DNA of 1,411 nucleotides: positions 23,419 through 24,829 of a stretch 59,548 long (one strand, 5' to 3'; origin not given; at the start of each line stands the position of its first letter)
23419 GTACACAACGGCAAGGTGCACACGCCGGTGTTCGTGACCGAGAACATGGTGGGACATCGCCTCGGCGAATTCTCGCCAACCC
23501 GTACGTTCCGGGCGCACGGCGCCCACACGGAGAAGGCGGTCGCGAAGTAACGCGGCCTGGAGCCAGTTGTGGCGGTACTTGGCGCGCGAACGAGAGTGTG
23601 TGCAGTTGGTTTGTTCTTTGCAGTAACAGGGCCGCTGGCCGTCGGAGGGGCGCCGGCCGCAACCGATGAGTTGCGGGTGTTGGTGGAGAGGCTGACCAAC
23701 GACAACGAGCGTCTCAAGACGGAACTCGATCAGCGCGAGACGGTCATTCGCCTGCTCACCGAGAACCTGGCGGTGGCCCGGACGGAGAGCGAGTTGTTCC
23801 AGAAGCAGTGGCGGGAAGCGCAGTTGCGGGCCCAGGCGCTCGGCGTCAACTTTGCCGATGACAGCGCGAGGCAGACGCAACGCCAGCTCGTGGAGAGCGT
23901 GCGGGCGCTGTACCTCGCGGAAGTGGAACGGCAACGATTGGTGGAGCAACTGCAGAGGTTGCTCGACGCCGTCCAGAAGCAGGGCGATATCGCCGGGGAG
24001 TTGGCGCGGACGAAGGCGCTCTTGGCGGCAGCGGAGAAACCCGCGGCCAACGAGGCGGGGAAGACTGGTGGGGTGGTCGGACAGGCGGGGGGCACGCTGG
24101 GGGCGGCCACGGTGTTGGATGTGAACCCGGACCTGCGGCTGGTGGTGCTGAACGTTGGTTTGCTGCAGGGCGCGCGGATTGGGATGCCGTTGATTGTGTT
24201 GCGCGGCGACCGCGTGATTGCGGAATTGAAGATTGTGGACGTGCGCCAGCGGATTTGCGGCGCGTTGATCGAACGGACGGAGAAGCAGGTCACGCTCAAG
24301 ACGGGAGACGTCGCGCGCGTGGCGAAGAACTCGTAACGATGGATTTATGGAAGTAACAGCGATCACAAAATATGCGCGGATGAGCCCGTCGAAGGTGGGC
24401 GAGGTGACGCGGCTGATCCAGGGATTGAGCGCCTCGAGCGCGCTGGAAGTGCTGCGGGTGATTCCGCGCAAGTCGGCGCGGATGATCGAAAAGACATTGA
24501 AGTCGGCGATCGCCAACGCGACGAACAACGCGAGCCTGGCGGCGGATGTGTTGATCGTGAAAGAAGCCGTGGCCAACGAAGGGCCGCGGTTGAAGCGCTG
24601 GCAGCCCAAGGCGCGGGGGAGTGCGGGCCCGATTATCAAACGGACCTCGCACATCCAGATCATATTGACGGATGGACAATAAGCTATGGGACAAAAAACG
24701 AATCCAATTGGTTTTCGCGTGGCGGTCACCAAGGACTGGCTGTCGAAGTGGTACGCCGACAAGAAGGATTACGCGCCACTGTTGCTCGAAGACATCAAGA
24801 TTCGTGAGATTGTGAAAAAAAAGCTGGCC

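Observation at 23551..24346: A non-ribosomal gene for an exported coiled-coil protein sits between rpsS and rplV inside the S10 operon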

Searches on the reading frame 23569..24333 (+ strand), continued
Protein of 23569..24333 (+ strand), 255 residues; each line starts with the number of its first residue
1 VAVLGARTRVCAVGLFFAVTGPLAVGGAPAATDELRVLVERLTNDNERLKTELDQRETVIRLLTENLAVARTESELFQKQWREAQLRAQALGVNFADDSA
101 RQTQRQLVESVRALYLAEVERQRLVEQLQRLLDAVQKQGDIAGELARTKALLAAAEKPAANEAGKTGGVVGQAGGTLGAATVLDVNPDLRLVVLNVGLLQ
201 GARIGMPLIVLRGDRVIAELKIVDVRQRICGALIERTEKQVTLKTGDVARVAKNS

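Call 73: search_protein_families(library=pfam, proteins=[P0156, P0160, P0161, P0165, P0167, P0168, P0172, P0176, P0158, P0154], max_evalue=0.01)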
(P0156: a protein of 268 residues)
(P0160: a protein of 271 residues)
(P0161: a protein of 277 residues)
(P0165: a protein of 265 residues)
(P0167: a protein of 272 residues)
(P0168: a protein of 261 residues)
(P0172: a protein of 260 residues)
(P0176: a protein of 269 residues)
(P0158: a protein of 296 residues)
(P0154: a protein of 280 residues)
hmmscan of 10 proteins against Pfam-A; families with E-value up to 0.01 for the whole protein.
P0156 (268 aa): 1 family
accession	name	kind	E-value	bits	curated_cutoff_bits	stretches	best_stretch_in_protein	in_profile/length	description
PF16538.11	FlgT_C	-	0.002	19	27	0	204-227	4-27/77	Flagellar assembly protein T, C-terminal domain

P0160 (271 aa): 0 families

P0161 (277 aa): 0 families

P0165 (265 aa): 2 families
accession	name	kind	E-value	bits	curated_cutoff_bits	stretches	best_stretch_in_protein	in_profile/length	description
PF16538.11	FlgT_C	-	0.00076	20.3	27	0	201-223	4-26/77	Flagellar assembly protein T, C-terminal domain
PF11932.13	DUF3450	-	0.007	16.1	32.6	1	13-96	9-91/241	Protein of unknown function (DUF3450)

P0167 (272 aa): 2 families
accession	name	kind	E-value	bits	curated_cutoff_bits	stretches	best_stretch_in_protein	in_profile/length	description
PF16538.11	FlgT_C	-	0.00097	20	27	0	209-230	4-25/77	Flagellar assembly protein T, C-terminal domain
PF20492.3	ERM_helical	-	0.0011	19.4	40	1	47-149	10-114/120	Ezrin/radixin/moesin, alpha-helical domain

P0168 (261 aa): 0 families

P0172 (260 aa): 0 families

P0176 (269 aa): 1 family
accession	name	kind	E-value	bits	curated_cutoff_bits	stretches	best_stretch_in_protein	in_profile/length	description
PF16538.11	FlgT_C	-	0.0036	18.1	27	0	206-229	4-27/77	Flagellar assembly protein T, C-terminal domain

P0158 (296 aa): 0 families

P0154 (280 aa): 1 family
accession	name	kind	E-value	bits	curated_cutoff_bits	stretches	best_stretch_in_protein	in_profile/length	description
PF09789.14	CC149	-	0.0024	17.6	30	0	50-160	76-185/316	Coiled-coil domain-containing protein 149-A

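Call 77: search_protein_families(library=phrogs, proteins=[window:23569-24333:+], max_evalue=0.01)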
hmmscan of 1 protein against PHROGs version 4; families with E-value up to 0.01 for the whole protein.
window:23569-24333:+ (255 aa): 0 families

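Call 78: search_protein_families(library=padloc, proteins=[window:23569-24333:+], max_evalue=0.01)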
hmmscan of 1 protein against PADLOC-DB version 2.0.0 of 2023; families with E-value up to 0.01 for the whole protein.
window:23569-24333:+ (255 aa): 0 families
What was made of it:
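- There are no phage or defence-family hits (calls 77, 78).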

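Call 87: list_cluster_members(proteins=[P0147, P0148, P0151, P0161, P0162, P0167, P0174, P0176, P0192, P0231])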
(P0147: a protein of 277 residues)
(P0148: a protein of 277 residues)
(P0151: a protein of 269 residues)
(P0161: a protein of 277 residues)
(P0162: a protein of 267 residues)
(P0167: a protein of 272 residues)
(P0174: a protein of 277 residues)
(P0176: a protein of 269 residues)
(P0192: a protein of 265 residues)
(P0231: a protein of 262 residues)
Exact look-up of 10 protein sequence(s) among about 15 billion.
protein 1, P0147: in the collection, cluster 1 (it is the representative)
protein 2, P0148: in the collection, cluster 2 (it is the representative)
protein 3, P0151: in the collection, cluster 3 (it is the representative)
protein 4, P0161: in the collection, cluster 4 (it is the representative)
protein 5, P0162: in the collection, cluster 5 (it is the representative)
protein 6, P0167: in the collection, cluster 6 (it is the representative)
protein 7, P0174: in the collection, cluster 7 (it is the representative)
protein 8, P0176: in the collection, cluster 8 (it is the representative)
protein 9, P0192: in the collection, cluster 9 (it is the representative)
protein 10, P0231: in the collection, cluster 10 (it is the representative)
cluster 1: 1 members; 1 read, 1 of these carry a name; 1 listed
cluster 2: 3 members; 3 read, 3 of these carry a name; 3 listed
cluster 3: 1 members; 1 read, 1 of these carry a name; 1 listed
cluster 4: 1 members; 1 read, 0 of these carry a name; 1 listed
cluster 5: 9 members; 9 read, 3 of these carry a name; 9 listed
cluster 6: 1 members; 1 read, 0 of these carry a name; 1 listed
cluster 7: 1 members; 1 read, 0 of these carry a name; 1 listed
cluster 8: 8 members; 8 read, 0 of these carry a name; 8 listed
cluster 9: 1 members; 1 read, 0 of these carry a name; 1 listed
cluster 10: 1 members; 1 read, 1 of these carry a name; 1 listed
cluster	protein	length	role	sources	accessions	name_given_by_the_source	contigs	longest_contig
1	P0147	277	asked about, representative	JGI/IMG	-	hypothetical protein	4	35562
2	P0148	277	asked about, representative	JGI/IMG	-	hypothetical protein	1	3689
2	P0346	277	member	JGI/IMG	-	hypothetical protein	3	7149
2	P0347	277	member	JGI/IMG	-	NADH dehydrogenase/NADH:ubiquinone oxidoreductase subunit G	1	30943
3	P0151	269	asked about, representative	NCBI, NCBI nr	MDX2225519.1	MAG: hypothetical protein SFY92_00235 [Verrucomicrobiae bacterium] | hypothetical protein [Verrucomicrobiae bacterium]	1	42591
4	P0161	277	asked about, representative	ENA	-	-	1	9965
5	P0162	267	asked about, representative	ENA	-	-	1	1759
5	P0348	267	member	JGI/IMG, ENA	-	hypothetical protein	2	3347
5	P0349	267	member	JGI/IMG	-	hypothetical protein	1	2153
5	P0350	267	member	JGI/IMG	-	hypothetical protein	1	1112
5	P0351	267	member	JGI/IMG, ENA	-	-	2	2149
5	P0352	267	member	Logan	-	-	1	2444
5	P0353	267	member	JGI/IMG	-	-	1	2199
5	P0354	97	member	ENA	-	-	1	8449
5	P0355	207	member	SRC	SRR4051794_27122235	-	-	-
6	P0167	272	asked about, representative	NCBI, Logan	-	-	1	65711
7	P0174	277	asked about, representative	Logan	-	-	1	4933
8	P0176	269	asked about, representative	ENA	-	-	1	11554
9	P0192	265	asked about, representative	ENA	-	-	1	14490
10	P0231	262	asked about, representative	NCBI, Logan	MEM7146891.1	MAG: hypothetical protein AAF591_17305 [Verrucomicrobiota bacterium]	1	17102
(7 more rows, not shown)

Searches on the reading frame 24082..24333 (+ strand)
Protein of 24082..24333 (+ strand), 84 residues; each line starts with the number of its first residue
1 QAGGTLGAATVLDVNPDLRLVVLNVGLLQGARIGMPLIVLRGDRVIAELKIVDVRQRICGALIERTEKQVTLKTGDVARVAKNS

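Call 55: search_solved_structures(query=A4, max_evalue=10, show_alignments=3)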
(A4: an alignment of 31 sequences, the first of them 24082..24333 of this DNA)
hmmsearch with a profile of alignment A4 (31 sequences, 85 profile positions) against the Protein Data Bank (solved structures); distinct sequences matched with E-value up to 10: 3.
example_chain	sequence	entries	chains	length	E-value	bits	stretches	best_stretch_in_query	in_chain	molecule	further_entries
9j3d_D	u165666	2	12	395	6.8e-05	25.6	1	48-79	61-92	RND efflux system, MexC-like protein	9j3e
3jc8_Ta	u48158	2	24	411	0.0013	21.4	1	19-56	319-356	LysM domain protein | TsaP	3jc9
4ofx_A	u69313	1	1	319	1.8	11.4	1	54-79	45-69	Cystathionine beta-synthase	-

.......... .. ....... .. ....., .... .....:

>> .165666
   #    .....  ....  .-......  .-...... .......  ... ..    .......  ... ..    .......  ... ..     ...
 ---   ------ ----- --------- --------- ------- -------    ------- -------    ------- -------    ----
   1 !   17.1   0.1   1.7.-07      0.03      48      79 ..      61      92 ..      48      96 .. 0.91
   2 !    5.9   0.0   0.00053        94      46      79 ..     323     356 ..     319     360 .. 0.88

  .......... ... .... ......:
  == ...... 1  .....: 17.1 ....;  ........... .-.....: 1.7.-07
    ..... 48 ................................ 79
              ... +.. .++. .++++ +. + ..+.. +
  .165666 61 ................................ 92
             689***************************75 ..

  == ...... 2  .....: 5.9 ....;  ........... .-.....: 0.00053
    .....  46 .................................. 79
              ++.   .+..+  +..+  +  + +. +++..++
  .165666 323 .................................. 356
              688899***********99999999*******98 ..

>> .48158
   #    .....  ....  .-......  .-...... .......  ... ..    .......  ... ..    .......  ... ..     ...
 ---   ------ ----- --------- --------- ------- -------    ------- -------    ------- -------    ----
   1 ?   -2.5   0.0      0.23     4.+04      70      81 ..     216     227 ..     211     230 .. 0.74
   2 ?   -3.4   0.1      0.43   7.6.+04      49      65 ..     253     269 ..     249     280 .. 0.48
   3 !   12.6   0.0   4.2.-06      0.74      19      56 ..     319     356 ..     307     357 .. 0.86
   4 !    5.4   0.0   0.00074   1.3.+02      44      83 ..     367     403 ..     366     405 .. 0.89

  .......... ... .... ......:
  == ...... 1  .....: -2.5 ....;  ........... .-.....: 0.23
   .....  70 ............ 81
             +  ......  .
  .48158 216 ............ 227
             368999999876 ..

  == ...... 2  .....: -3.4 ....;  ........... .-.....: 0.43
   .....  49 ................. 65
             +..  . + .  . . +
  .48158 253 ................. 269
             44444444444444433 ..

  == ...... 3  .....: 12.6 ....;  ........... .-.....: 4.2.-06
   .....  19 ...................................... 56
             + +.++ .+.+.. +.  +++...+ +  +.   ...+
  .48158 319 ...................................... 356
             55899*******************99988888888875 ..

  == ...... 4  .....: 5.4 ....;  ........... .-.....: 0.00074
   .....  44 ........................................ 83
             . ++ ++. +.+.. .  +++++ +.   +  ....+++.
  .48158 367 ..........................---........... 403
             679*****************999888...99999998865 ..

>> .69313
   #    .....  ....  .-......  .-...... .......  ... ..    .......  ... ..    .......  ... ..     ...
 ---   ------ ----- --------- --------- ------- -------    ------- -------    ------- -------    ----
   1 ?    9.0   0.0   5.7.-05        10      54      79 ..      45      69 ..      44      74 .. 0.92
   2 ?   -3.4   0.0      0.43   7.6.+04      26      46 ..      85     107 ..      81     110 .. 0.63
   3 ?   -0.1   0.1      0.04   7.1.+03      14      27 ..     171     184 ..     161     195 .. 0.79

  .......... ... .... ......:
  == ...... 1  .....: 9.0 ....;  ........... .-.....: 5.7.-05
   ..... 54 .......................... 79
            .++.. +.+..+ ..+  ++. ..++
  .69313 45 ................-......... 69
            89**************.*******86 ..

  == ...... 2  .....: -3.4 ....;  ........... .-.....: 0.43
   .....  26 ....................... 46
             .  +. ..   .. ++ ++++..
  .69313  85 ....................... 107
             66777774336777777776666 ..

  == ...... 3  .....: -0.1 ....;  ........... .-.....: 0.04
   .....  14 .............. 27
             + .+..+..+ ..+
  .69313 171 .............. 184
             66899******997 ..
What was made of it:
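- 24097..24336 (+): X residues 177-255 plus the stop codon: six-stranded beta-barrel of the FlgT-C type, with the family motifs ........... and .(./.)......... TsaP scores E 1.3e-3 (call 55).
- Closest known: TsaP. Same: It is periplasmic, and its FlgT-like barrel is recognised by the X domain profile (E 1.3e-3, call 55).
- TsaP is hit by the domain profile (call 55). The domain profile hits TsaP at E 1.3e-3 (call 55).
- Tried and rejected: The hit at E 6.8e-5 (call 55) covers a 32-residue beta-hairpin motif only.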

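Call 63: predict_structure(alignment_id=A4)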
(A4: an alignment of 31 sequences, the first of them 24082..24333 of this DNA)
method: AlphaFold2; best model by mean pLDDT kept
length: 84 residues; sequences in the alignment: 31
mean_pLDDT: 93.9   pTM: 0.83
mean pLDDT of the five models: 93.9, 93.6, 93.3, 92.6, 89.9
residues with pLDDT >= 90: 75; 70-90: 5; 50-70: 2; < 50: 2
segments of 3 or more residues with pLDDT < 50: none
pLDDT, mean of each block of 10 residues (from residue 1): 81 97 97 98 96 98 95 96 74
secondary structure, 60 per line:
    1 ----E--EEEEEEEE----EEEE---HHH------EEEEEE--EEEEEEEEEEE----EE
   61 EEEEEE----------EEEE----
elements in order: E8-15 E20-23 E36-41 E44-54 E59-66 E77-80
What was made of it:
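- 24097..24336 (+): Domain model with pLDDT 93.9 and pTM 0.83 (call 63).
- On Pfam FlgT_C (PF16538): The domain model has pLDDT 93.9 (call 63).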

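Call 67: fold_search(model_id=the predicted structure, library=pdb)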
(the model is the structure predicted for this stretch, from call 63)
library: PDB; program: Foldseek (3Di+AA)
matches with E <= 10: 1282; with E <= 0.001: 1
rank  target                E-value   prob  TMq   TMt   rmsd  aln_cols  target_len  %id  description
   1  8z5n_0                2.6e-04  1.00  0.70  0.18   5.5        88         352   15  Cryo-EM structure of the LPHT ring (released 2025-10-22)
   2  3w1e                  1.3e-03  1.00  0.71  0.18   4.5        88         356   15  Structure of FlgT, a flagellar basal body component protein (released 2013-04-03)
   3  5cdf_A                3.2e-03  1.00  0.67  0.13   2.9        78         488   14  Structure at 2.3 A of the alpha/beta monomer of the F-ATPase from Paracoccus denitrificans (released 2015-10-07)
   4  9nvm_B                3.6e-03  1.00  0.66  0.13   2.7        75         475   16  ATPase Hybrid F1 with the ancestral core domains Catalytic Dwell (released 2025-11-05)
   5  6q45_J                3.6e-03  1.00  0.64  0.13   2.8        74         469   20  F1-ATPase from Fusobacterium nucleatum (released 2019-07-10)
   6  6tmh_A                4.0e-03  1.00  0.66  0.13   3.4        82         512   17  Cryo-EM structure of Toxoplasma gondii mitochondrial ATP synthase dimer, OSCP/F1/c-ring model (released 2020-12-16)
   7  9nvm_A                4.5e-03  1.00  0.66  0.13   2.7        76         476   16  ATPase Hybrid F1 with the ancestral core domains Catalytic Dwell (released 2025-11-05)
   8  6tmh_E                4.5e-03  1.00  0.67  0.13   3.3        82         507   18  Cryo-EM structure of Toxoplasma gondii mitochondrial ATP synthase dimer, OSCP/F1/c-ring model (released 2020-12-16)
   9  6j5i_A                4.5e-03  1.00  0.67  0.13   3.3        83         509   12  Cryo-EM structure of the mammalian DP-state ATP synthase (released 2019-06-26)
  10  9bxu_B                5.3e-03  1.00  0.67  0.13   2.9        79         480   11  Cryo-EM structure of ATP synthase DP state (released 2025-08-06)
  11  7p2y_A                5.3e-03  1.00  0.65  0.12   3.0        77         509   18  F1Fo-ATP synthase from Acinetobacter baumannii (state 1) (released 2022-02-02)
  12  9w2r_B                5.6e-03  1.00  0.67  0.13   2.8        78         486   12  Cryo-EM structure of FoF1-ATPase monomer state 1 on the bovine heart submitochondrial particles (FoF1-1) (released 2026-04-01)
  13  9bxu_A                5.6e-03  1.00  0.67  0.13   3.3        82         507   13  Cryo-EM structure of ATP synthase DP state (released 2025-08-06)
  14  6q45_B                5.9e-03  1.00  0.64  0.13   3.0        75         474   21  F1-ATPase from Fusobacterium nucleatum (released 2019-07-10)
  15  7tjw_A                6.2e-03  1.00  0.65  0.13   3.0        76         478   14  Yeast ATP synthase F1 region State 1catalytic(e-h) with 10 mM ATP (released 2022-04-20)
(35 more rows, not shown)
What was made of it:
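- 24097..24336 (+): Foldseek best hits are 8z5n (LPHT ring) and 3w1e (FlgT) at TM 0.70-0.71, followed by the F1-ATPase N-terminal barrels (call 67).
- On Pfam FlgT_C (PF16538): The top Foldseek PDB hits are 8z5n (LPHT ring) and 3w1e (FlgT), at TM 0.70-0.71 and E 2.6e-4 and 1.3e-3 (call 67).
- Closest known: FlgT C-terminal domain. Same: Both have a six-stranded beta-barrel of the same fold (TM 0.70-0.71, best PDB matches, call 67).
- High-confidence model (call 63) with FlgT as the top structural match (call 67). The best fold matches are FlgT (call 67).
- Tried and rejected: That was uninformative until the domain was modelled alone (calls 63, 67).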

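Call 71: search_protein_families(library=pfam, alignment_id=A4, max_evalue=1)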
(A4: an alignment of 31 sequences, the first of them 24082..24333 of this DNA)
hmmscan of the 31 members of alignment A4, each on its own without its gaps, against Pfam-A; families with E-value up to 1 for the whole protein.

A. member 1, window:24082-24333:+ (84 aa): 1 family
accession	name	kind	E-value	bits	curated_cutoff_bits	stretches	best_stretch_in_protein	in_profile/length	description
PF09285.17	Elong-fact-P_C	-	0.056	13.6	25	0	48-80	2-34/56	Elongation factor P, C-terminal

B. families by the number of members that match (of 31 scanned): 15 families
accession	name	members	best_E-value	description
PF16538.11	FlgT_C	18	3.7e-07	Flagellar assembly protein T, C-terminal domain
PF01455.23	HupF_HypC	7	0.012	HupF/HypC family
PF04085.20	MreC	6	0.00053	Rod shape-determining protein MreC, barrel core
PF01796.24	OB_ChsH2_C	1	0.044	ChsH2, C-terminal OB-fold domain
PF22923.1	KIF2A-like_1st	1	0.049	Kinesin-like protein KIF2A-like, N-terminal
PF09285.17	Elong-fact-P_C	1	0.056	Elongation factor P, C-terminal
PF11061.14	Tsr0524-like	1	0.063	Cytochrome b6f, subunit Tsr0524-like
PF23897.1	DUF7245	1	0.072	Family of unknown function (DUF7245)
PF01052.25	FliMN_C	1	0.093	Type III flagellar switch regulator (C-ring) FliN C-term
PF09498.15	DUF2388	1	0.11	Protein of unknown function (DUF2388)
PF15514.12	ThaI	1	0.11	Restriction endonuclease ThaI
PF08206.17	OB_RNB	1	0.12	Ribonuclease B OB domain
PF02476.21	US2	1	0.13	Herpesvirus US2 family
PF21943.1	TetR_C_46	1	0.15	Tetracyclin repressor-like, C-terminal domain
PF07558.16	Shugoshin_N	1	0.22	Shugoshin N-terminal coiled-coil region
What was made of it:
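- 24097..24336 (+): Pfam FlgT_C matches 18 of 31 domain sequences, best E 3.7e-7; MreC matches 6 of 31 (call 71).
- On Pfam FlgT_C (PF16538): 18 of 31 family domains hit at E<=1, best 3.7e-7 (call 71).
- FlgT_C is hit three times as often and FlgT is the best structural match (calls 67, 71).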

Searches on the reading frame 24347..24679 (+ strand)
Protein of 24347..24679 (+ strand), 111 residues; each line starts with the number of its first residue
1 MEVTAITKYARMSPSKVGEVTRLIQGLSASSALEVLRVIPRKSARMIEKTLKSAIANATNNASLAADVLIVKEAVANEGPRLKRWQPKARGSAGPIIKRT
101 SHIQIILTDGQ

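Call 3: search_protein_families(library=pfam, proteins=[window:24347-24679:+], max_evalue=1)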
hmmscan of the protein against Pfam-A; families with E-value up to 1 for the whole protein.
window:24347-24679:+ (111 aa): 2 families
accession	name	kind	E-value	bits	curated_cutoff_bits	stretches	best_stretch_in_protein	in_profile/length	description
PF00237.24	Ribosomal_L22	-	9.4e-34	116.2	28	1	5-108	1-104/104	Ribosomal protein L22p/L17e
PF10977.13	DUF2797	-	0.037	14.3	25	1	21-66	93-137/227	Protein of unknown function (DUF2797)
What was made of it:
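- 24347..24682 (+): rplV (ribosomal protein L22), 111 aa, starting 10 nt after the X stop. PF00237, E 9.4e-34 (call 3).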
